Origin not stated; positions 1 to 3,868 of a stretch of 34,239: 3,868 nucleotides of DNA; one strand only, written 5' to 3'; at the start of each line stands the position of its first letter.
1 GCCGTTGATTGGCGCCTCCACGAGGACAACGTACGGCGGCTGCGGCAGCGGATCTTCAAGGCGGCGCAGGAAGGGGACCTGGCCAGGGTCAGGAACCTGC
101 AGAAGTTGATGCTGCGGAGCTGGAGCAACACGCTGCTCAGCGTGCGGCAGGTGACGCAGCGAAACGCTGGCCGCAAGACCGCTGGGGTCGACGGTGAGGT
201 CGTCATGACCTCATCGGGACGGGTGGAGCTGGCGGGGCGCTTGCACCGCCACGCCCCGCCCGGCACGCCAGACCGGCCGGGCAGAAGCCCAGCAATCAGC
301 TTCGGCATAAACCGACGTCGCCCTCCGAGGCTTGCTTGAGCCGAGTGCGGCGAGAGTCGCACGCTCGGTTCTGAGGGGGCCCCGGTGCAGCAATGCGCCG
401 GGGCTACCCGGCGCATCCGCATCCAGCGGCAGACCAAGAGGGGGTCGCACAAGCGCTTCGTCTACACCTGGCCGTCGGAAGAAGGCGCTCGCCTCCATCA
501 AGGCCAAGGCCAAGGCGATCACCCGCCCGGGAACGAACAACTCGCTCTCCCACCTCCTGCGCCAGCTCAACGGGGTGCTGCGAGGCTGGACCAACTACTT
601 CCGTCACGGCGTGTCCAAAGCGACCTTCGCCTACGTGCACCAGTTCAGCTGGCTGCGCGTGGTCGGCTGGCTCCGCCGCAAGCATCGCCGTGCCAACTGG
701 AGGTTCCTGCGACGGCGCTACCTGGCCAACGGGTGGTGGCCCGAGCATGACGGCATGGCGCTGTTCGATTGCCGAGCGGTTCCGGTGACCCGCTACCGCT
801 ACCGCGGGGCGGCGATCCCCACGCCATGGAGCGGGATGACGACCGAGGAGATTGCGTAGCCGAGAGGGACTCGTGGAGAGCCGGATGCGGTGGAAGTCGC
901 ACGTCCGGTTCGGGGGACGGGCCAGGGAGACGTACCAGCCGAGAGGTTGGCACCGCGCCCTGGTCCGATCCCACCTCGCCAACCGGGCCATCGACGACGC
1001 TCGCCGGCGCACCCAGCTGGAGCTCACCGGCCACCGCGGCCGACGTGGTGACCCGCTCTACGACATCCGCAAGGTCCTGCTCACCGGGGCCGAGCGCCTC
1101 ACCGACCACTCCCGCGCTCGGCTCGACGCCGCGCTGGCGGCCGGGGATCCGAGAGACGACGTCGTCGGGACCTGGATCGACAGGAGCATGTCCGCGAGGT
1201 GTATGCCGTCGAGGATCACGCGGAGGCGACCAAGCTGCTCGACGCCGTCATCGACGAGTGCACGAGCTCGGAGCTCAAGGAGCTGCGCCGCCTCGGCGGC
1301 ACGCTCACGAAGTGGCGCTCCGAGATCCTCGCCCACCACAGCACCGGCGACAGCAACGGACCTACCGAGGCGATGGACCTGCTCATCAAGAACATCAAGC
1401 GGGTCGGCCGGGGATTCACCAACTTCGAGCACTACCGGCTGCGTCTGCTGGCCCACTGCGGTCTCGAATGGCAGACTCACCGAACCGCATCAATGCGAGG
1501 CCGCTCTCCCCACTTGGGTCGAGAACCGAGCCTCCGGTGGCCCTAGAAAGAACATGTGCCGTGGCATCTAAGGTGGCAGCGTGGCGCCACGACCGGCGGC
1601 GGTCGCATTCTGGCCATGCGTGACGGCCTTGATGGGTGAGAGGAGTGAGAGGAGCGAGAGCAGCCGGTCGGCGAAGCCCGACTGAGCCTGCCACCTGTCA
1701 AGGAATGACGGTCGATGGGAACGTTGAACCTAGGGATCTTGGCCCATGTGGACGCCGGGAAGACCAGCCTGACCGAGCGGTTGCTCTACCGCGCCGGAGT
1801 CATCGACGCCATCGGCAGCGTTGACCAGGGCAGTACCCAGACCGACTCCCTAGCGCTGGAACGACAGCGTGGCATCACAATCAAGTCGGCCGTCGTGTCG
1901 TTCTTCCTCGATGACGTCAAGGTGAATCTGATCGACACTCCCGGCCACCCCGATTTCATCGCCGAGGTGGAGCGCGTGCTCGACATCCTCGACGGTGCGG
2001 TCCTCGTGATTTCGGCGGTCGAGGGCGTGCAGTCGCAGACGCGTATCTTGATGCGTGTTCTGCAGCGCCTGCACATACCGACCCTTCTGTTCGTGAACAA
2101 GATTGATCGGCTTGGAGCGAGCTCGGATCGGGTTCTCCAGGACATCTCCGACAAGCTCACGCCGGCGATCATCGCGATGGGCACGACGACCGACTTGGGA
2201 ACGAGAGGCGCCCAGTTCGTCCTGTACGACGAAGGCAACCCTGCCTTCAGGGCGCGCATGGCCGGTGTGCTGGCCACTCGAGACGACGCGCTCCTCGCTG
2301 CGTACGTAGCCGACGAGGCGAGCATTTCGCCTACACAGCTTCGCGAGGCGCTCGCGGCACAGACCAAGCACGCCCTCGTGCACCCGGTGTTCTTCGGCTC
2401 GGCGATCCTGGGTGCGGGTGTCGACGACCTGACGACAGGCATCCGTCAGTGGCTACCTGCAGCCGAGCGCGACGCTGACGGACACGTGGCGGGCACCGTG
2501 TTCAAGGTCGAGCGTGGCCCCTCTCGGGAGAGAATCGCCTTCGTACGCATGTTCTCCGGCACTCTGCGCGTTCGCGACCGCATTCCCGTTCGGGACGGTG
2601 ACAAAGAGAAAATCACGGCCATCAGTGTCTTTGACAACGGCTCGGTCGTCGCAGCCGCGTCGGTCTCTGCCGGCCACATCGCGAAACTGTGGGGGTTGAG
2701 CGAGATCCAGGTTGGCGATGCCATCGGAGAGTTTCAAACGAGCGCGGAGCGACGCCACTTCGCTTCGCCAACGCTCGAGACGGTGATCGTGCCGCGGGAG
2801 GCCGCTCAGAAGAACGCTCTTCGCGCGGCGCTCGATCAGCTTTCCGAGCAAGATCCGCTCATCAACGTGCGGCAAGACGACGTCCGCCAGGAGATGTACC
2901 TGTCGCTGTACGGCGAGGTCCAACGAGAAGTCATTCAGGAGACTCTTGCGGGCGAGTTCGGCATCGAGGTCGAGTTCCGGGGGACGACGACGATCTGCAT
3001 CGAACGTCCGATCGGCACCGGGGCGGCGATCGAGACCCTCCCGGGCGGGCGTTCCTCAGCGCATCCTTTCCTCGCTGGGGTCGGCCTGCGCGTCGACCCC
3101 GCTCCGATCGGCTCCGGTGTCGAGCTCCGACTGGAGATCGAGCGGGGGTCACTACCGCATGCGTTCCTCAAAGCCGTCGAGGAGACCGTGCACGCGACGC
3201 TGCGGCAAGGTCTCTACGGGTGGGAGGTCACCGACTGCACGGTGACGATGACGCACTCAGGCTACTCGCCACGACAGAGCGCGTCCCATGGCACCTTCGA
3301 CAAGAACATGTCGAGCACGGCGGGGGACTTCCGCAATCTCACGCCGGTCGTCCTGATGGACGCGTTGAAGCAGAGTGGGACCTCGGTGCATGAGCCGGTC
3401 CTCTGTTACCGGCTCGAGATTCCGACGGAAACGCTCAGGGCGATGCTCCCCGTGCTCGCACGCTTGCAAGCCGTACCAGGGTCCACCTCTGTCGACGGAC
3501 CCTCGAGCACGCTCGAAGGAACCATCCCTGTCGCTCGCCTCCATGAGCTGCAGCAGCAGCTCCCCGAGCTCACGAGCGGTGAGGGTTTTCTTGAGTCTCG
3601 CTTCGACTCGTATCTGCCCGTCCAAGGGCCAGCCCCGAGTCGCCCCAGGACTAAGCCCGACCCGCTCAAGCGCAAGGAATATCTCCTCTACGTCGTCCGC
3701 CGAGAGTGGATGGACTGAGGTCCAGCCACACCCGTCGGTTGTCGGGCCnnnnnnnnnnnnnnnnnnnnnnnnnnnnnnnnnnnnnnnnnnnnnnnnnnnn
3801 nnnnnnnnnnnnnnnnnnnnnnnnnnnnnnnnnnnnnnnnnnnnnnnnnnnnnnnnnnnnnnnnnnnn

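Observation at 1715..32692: About 31-kb orphan hybrid PKS/NRPS + glycosyl + nucleoside-like cluster bounded by mobile-element debris and a core hydrogenase gene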

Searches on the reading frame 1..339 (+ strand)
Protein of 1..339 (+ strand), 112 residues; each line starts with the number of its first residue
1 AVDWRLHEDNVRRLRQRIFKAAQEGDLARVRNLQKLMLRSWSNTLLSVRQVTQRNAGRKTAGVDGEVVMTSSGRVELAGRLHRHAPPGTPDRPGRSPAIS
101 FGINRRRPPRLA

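Call 6: search_protein_families(library=pfam, proteins=[window:1-339:+], max_evalue=0.001)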
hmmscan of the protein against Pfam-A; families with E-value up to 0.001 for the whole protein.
window:1-339:+ (112 aa): 1 family
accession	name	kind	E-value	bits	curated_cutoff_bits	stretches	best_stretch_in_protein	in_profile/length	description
PF13655.11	RVT_N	-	1.5e-30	105.7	28.1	1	2-81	4-83/83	N-terminal domain of reverse transcriptase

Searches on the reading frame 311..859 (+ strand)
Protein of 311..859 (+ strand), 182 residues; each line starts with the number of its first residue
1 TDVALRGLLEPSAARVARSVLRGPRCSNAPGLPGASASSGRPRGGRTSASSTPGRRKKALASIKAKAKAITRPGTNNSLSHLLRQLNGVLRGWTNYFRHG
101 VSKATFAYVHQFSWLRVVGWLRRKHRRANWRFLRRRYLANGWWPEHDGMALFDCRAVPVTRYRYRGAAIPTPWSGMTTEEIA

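Call 6: search_protein_families(library=pfam, proteins=[window:311-859:+], max_evalue=0.001)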
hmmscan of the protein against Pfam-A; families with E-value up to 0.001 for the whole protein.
window:311-859:+ (182 aa): 1 family
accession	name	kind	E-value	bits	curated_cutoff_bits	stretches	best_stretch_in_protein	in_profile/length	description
PF08388.16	GIIM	-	7e-18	64.8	23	1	61-137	2-79/80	Group II intron, maturase-specific domain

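Call 73: search_protein_families(library=ncbifam, proteins=[window:311-859:+], max_evalue=0.00001)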
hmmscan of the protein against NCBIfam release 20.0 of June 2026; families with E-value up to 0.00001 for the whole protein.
window:311-859:+ (182 aa): 1 family
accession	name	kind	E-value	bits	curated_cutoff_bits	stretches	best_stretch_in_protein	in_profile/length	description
TIGR04416.1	group_II_RT_mat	equivalog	8.5e-11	41.6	300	1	55-125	283-353/353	group II intron reverse transcriptase/maturase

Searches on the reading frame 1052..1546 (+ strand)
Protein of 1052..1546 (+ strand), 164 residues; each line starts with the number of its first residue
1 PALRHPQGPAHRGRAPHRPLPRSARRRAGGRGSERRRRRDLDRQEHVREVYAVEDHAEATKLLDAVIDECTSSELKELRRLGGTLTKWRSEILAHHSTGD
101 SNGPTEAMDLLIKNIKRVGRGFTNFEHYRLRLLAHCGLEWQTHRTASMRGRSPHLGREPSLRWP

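Call 6: search_protein_families(library=pfam, proteins=[window:1052-1546:+], max_evalue=0.001)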
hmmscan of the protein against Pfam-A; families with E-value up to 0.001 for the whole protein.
window:1052-1546:+ (164 aa): 1 family
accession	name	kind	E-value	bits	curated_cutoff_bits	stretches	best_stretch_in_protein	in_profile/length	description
PF01610.23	DDE_Tnp_ISL3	-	2.8e-20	73.6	23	1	44-132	152-240/240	Transposase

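Call 73: search_protein_families(library=ncbifam, proteins=[window:1052-1546:+], max_evalue=0.00001)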
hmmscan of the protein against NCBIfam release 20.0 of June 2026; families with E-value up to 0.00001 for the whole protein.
window:1052-1546:+ (164 aa): 1 family
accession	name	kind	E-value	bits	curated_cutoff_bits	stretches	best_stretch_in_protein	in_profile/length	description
NF033550.5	transpos_ISL3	equivalog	1.4e-19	70.4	180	1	45-135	280-370/370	ISL3 family transposase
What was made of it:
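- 1052..1546 (+): Left boundary: C-terminal fragment of an ISL3 transposase. PF01610 and NF033550, profile positions 280-370 of 370 only (calls 6, 73)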

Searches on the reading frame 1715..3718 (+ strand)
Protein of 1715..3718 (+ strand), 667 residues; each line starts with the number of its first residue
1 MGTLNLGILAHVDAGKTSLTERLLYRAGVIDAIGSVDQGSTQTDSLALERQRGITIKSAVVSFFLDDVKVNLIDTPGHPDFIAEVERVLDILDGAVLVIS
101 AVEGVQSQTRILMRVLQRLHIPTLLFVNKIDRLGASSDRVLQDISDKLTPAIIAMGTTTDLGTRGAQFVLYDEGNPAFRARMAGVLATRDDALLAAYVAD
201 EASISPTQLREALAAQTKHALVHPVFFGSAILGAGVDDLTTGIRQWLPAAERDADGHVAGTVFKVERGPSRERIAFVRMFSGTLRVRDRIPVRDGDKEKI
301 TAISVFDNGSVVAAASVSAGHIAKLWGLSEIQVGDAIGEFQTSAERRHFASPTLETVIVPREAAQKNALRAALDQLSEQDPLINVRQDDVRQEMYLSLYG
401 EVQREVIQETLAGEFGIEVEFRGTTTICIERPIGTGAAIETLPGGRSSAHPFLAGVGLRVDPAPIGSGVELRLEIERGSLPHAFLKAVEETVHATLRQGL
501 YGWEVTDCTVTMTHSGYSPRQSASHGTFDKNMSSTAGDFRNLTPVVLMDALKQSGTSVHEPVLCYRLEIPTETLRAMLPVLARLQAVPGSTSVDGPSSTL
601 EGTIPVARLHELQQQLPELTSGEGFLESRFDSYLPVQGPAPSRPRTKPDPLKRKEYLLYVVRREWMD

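Call 4: search_protein_families(library=pfam, proteins=[window:1715-3718:+], max_evalue=0.001)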
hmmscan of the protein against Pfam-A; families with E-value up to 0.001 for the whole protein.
window:1715-3718:+ (667 aa): 8 families
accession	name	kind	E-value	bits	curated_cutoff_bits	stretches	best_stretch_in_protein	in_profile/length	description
PF00009.33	GTP_EFTU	-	7.2e-54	182.7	26.5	1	4-248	4-187/188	Elongation factor Tu GTP binding domain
PF00679.30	EFG_C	-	7.6e-12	45.5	27.9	1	558-640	2-85/89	Elongation factor G C-terminus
PF03764.24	EFG_IV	-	8.1e-12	45.4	24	1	450-554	27-120/121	Elongation factor G, domain IV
PF14492.12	EFG_III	-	5.1e-10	39.7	27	1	349-421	1-73/75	Elongation Factor G, domain III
PF22042.2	EF-G_D2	-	5.2e-09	36.5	27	1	258-337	2-81/84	Elongation factor G domain 2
PF03144.31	GTP_EFTU_D2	-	1e-08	35.9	30.3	1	273-337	2-72/73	Elongation factor Tu domain 2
PF16658.11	RF3_C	-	7.2e-05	23.1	40.1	1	351-424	9-81/132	Class II release factor RF3, C-terminal domain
PF01926.29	MMR_HSR1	-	0.00017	22.1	21.9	1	13-129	9-113/113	50S ribosome-binding GTPase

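Call 11: search_protein_families(library=ncbifam, proteins=[window:1715-3718:+], max_evalue=0.00001)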
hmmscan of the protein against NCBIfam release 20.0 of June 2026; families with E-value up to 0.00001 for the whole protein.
window:1715-3718:+ (667 aa): 35 families (the best 25 are shown)
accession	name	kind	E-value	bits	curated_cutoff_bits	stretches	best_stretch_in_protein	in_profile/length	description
NF012153.1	tet_protect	equivalog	2.8e-220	732.7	775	1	4-633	1-614/614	tetracycline resistance ribosomal protection protein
NF000120.3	47473_otr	exception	1.2e-219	731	900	1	3-626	2-606/608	tetracycline resistance ribosomal protection protein Otr(A)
NF033148.1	tet_protect_M_W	exception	3.3e-138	461.8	1100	1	1-646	1-623/639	TetM/TetW/TetO/TetS family tetracycline resistance ribosomal protection protein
NF012155.1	tet_protect_M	exception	1.4e-112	377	1420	1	2-649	2-626/639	tetracycline resistance ribosomal protection protein Tet(M)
NF012154.0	tet_protect_Q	exception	4.8e-111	372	1425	1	1-606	1-584/638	tetracycline resistance ribosomal protection protein Tet(Q)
NF009381.0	PRK12740.1-5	subfamily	7.7e-81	272.5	583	2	5-155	11-161/692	elongation factor G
TIGR00484.1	EF-G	equivalog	4.6e-80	269.6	659.4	2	5-152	12-159/691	elongation factor G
NF009379.0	PRK12740.1-3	equivalog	1e-70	239.1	513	2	178-637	206-659/674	elongation factor G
NF009891.0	PRK13351.1-1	equivalog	9.6e-68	229.3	597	1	5-636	11-665/681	elongation factor G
NF009377.1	PRK12740.1-1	equivalog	7.2e-55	186.6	890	1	5-637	15-691/700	elongation factor G-like protein EF-G2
NF001964.0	PRK00741.1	equivalog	5.5e-53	180.2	473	1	6-424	15-465/529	peptide chain release factor 3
TIGR01394.1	TypA_BipA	equivalog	1.1e-47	162.6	757.3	1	5-147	3-143/594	translational GTPase TypA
TIGR00503.1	prfC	equivalog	1.1e-43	149.4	466.95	1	5-422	13-462/527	peptide chain release factor 3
NF009892.0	PRK13351.1-3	equivalog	5.5e-42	144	640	1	3-406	3-402/623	elongation factor G-like protein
TIGR00490.1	aEF-2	equivalog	1.4e-41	142.5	738.45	2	5-143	21-161/720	elongation factor EF-2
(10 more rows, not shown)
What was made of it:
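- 1715..3718 (+): g1, an Otr(A)/Tet(M)-like ribosomal-protection GTPase and candidate self-resistance gene. NF012153 scores 732.7 bits (cutoff 775) and Otr(A) 731 bits (cutoff 900) (call 11).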

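Call 56: find_homologous_proteins(query=window:1715-3718:+, max_evalue=1e-50)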
Query window:1715-3718:+ (667 aa): 8000 proteins with E <= 1e-50 among 8000 candidates; the best 120 are listed.
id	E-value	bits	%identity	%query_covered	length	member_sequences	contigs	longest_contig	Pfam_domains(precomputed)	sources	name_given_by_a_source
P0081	0.0e+0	1468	100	100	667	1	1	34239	PF00679.31,PF14492.13,PF00009.34,PF03764.25,PF03144.32,PF22042.3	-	-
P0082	0.0e+0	1012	71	99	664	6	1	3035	PF00679.31,PF14492.13,PF00009.34,PF03764.25,PF03144.32,PF22042.3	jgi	jgi:ribosomal protection tetracycline resistance protein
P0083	4.1e-296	1002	69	99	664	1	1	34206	PF00679.31,PF14492.13,PF00009.34,PF03764.25,PF22042.3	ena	-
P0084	4.7e-291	985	69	99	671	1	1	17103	PF00679.31,PF14492.13,PF00009.34,PF03764.25,PF22042.3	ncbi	-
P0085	6.9e-290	981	69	99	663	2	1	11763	PF00679.31,PF14492.13,PF00009.34,PF03764.25,PF03144.32,PF22042.3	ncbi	-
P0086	7.9e-290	981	69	99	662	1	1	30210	PF00679.31,PF14492.13,PF00009.34,PF03764.25,PF03144.32,PF22042.3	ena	-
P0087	9.0e-290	981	69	99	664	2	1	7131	PF00679.31,PF14492.13,PF00009.34,PF03764.25,PF03144.32,PF22042.3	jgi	jgi:ribosomal protection tetracycline resistance protein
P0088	5.4e-288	975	69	99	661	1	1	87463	PF00679.31,PF14492.13,PF00009.34,PF03764.25,PF03144.32,PF22042.3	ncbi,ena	-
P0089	1.4e-287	974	69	99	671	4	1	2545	PF00679.31,PF14492.13,PF00009.34,PF03764.25,PF03144.32,PF22042.3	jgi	jgi:ribosomal protection tetracycline resistance protein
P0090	1.0e-286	971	69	99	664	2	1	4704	PF00679.31,PF14492.13,PF00009.34,PF03764.25,PF03144.32,PF22042.3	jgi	jgi:ribosomal protection tetracycline resistance protein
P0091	1.3e-286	971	69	99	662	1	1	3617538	PF00679.31,PF14492.13,PF00009.34,PF03764.25,PF03144.32,PF22042.3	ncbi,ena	-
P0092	1.7e-286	970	69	99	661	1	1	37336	PF00679.31,PF14492.13,PF00009.34,PF03764.25,PF03144.32,PF22042.3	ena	-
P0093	4.9e-286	969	67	99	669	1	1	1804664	PF00679.31,PF14492.13,PF00009.34,PF03764.25,PF16658.12,PF22042.3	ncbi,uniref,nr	ncbi:TetM/TetW/TetO/TetS family tetracycline resistance ribosomal protection protein [Streptomyces s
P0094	4.9e-286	969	68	99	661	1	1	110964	PF00679.31,PF14492.13,PF00009.34,PF03764.25,PF03144.32,PF22042.3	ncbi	-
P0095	5.5e-286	968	69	99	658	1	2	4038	PF00679.31,PF14492.13,PF00009.34,PF03764.25,PF03144.32,PF22042.3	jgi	jgi:ribosomal protection tetracycline resistance protein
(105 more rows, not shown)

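Call 57: find_encoding_contigs(protein=P0083, flank=10000, max_places=1)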
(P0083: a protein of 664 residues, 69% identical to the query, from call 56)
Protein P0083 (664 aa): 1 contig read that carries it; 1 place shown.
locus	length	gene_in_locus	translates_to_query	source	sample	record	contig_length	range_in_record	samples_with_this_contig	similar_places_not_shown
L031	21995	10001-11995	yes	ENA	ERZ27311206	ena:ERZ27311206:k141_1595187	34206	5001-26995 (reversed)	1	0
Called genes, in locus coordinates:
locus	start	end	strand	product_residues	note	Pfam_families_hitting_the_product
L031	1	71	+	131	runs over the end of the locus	PF13474:SnoaL_3, PF12680:SnoaL_2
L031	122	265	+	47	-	-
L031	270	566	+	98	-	-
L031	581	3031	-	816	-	PF02687:FtsX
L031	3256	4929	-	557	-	PF00391:PEP-utilizers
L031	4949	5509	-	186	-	PF00440:TetR_N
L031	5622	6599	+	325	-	PF00583:Acetyltransf_1, PF13508:Acetyltransf_7 (weak)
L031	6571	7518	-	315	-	PF01636:APH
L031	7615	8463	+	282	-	PF00296:Bac_luciferase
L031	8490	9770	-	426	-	PF02771:Acyl-CoA_dh_N, PF02770:Acyl-CoA_dh_M, PF00441:Acyl-CoA_dh_1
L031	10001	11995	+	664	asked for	PF00009:GTP_EFTU, PF22042:EF-G_D2 (faint), PF14492:EFG_III, PF03764:EFG_IV, PF00679:EFG_C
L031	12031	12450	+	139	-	PF04237:YjbR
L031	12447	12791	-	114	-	PF00903:Glyoxalase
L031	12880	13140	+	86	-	PF04542:Sigma70_r2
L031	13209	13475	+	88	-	-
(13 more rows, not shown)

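Call 58: find_encoding_contigs(protein=P0084, flank=10000, max_places=1)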
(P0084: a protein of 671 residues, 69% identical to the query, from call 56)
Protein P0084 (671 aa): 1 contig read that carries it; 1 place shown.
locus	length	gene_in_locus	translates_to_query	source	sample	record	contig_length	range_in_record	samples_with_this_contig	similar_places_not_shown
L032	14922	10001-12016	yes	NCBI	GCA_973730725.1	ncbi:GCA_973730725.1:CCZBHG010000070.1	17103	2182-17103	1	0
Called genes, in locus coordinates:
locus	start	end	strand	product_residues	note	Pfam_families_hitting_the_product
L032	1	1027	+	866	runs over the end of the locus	PF08447:PAS_3, PF08447:PAS_3, PF08448:PAS_4, PF00989:PAS, PF08448:PAS_4, PF08447:PAS_3, PF13426:PAS_9, PF00989:PAS, +6 more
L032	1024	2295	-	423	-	PF02403:Seryl_tRNA_N, PF00587:tRNA-synt_2b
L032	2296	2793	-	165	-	PF04519:Bactofilin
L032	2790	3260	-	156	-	PF14584:DUF4446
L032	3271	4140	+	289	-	PF00731:AIRC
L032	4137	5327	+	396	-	PF01969:Ni_insertion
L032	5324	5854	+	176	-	PF17248:DUF5317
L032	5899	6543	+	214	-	-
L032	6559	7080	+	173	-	-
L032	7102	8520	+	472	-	PF00890:FAD_binding_2 (weak), PF01266:DAO, PF01593:Amino_oxidase, PF07992:Pyr_redox_2 (weak), PF13450:NAD_binding_8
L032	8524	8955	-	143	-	-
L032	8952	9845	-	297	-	PF01636:APH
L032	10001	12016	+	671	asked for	PF00009:GTP_EFTU, PF22042:EF-G_D2 (faint), PF14492:EFG_III, PF03764:EFG_IV, PF00679:EFG_C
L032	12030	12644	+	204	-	PF06736:TMEM175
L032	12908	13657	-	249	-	PF00246:Peptidase_M14, PF10994:DUF2817 (weak), PF24827:AstE_AspA_cat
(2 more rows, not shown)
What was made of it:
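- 1715..3718 (+): The nearest homologues (67-71% identity) are in non-cluster contexts (calls 56-58).
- The closest homologues of g1 (67-71% identity) are very common soil actinobacterial genes in ordinary chromosomal contexts (calls 56-58), and g1 sits at the cluster edge. The two nearest that were examined lie in ordinary chromosomal contexts (calls 56-58).
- Tried and rejected: Its nearest homologues are common and lie outside such clusters (calls 56-58).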
